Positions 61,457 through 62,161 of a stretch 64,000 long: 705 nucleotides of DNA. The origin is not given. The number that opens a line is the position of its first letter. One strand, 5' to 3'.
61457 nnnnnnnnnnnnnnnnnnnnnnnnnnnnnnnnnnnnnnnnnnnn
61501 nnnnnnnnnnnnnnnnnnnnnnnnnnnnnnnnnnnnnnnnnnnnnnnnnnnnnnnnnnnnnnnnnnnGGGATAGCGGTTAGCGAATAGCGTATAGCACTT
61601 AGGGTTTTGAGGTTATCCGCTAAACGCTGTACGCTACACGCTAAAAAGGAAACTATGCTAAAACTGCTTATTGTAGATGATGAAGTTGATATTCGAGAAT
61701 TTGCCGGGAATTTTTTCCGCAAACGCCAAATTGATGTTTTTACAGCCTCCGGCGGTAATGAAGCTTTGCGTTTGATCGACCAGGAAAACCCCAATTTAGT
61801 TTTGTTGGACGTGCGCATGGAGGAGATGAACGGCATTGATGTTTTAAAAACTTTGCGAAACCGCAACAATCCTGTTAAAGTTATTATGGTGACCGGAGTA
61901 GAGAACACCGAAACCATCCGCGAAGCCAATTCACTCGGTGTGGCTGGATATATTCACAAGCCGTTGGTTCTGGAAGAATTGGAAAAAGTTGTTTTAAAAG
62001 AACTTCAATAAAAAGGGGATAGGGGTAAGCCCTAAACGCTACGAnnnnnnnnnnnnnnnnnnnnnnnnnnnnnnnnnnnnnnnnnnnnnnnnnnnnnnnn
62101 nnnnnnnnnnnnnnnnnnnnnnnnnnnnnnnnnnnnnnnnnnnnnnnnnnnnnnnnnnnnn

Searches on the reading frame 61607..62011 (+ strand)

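Call 85: search_protein_families(library=pfam, proteins=[window:61607-62011:+], max_evalue=0.001)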
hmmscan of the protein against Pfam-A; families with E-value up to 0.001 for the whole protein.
window:61607-62011:+ (134 aa): 1 family
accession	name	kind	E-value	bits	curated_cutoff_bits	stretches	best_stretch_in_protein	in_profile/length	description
PF00072.30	Response_reg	-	1.4e-28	99.7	30.2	1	21-129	2-110/111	Response regulator receiver domain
